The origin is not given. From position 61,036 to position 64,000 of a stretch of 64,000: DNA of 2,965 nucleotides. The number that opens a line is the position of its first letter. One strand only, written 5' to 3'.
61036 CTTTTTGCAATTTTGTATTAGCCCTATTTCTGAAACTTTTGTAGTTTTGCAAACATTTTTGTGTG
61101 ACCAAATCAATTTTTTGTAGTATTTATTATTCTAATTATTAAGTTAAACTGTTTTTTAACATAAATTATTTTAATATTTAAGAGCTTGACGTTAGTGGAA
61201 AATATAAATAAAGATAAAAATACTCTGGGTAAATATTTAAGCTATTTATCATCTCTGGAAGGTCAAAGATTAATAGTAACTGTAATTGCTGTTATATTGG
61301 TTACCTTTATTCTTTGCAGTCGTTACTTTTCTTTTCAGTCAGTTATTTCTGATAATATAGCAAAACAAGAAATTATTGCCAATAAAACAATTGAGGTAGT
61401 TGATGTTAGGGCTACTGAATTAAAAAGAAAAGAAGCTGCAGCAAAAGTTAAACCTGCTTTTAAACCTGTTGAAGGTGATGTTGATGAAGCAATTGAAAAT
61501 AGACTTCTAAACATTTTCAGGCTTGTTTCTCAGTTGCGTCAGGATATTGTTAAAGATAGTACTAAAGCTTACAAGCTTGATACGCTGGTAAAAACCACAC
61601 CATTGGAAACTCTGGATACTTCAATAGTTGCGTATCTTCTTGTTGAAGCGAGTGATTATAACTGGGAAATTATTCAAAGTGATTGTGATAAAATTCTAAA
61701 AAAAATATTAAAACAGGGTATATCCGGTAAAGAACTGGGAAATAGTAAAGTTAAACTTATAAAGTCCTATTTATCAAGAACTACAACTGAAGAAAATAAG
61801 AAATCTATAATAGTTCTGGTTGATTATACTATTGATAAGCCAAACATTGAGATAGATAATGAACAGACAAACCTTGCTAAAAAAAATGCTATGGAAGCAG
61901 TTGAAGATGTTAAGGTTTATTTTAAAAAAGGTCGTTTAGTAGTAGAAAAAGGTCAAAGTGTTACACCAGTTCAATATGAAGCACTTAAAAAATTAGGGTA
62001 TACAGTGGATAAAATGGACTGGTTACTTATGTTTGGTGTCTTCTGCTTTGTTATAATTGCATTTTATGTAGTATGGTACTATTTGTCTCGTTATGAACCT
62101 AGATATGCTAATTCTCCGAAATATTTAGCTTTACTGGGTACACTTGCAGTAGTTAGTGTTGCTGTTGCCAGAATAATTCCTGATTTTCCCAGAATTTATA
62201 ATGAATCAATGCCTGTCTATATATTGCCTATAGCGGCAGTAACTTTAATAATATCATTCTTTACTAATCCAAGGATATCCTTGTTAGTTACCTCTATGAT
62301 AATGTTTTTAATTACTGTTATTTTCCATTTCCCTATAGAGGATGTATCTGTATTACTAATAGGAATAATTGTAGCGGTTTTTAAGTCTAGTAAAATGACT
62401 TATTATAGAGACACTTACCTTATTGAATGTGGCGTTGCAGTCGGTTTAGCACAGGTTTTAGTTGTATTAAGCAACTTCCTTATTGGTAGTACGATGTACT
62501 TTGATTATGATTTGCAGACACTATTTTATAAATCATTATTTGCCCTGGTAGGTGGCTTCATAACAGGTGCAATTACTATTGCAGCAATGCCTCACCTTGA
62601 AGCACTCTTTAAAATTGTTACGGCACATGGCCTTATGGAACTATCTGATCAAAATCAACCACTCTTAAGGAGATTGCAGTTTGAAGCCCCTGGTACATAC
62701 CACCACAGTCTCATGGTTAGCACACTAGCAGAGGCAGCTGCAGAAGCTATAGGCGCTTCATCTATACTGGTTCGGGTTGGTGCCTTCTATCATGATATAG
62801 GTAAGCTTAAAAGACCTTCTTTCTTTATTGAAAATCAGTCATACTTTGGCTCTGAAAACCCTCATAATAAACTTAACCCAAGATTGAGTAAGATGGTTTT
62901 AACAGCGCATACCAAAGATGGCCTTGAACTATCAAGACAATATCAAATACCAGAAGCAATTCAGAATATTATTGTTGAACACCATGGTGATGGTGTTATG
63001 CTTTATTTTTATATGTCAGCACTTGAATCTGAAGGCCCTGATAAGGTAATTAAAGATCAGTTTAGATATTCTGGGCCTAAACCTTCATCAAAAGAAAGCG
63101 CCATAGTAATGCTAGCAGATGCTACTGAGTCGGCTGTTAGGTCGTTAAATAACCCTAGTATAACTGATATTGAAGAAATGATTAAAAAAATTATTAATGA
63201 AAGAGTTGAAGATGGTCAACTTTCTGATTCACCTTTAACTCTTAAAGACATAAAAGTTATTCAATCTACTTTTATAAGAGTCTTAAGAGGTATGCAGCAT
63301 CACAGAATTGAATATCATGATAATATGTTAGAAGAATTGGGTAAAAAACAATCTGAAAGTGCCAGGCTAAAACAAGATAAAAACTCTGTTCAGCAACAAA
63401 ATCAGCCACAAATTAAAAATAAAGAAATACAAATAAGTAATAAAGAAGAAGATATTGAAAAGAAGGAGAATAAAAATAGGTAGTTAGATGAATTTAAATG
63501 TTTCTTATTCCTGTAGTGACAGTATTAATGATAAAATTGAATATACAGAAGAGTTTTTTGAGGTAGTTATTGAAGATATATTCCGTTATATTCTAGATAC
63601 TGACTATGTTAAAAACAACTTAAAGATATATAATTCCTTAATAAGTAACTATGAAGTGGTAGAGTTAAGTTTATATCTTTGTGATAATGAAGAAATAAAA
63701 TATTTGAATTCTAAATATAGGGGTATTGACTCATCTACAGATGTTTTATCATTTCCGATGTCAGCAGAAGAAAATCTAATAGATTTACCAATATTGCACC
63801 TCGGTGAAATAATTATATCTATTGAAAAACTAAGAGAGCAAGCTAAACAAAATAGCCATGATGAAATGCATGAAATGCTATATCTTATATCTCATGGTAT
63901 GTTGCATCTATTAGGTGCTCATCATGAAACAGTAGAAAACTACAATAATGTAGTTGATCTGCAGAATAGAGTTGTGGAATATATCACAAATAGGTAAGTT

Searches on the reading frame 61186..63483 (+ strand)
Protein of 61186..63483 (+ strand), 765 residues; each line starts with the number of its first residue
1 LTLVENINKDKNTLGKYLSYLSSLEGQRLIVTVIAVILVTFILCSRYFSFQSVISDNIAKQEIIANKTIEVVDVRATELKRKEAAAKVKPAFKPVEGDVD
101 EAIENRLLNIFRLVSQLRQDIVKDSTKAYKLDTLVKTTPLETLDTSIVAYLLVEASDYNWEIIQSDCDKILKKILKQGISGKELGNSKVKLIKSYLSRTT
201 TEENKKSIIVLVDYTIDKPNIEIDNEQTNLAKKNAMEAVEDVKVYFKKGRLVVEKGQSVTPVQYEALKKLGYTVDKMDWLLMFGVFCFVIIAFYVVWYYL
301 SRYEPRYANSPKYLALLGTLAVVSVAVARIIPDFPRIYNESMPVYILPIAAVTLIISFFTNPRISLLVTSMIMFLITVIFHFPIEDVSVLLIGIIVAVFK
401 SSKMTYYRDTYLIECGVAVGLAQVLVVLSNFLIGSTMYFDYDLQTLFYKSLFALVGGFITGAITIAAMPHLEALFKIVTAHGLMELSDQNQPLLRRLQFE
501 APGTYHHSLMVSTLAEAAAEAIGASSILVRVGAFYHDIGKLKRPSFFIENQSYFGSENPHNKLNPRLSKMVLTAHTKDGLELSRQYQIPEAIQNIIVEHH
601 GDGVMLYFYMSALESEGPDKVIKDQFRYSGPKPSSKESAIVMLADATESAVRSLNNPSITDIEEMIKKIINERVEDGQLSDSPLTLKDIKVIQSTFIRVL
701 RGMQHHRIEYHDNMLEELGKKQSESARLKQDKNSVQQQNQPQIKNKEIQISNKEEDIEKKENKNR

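Call 63: search_protein_families(library=pfam, proteins=[window:61186-63483:+], max_evalue=0.000001)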
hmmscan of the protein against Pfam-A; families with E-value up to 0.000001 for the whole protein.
window:61186-63483:+ (765 aa): 3 families
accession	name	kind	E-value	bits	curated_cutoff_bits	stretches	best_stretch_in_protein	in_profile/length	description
PF07697.16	7TMR-HDED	-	1.4e-36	127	27.6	1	57-272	4-222/224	7TM-HD extracellular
PF07698.17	7TM-7TMR_HD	-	2.8e-27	96.3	29.4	1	279-479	1-190/190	7TM receptor with intracellular HD hydrolase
PF01966.28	HD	-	4.7e-18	66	22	1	504-648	1-114/116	HD domain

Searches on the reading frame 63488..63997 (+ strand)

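Call 63: search_protein_families(library=pfam, proteins=[window:63488-63997:+], max_evalue=0.000001)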
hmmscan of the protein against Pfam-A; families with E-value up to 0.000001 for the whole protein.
window:63488-63997:+ (169 aa): 1 family
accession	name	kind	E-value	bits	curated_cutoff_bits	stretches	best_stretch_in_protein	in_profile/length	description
PF02130.23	YbeY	-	8e-31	107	25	1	54-164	24-127/129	Endoribonuclease YbeY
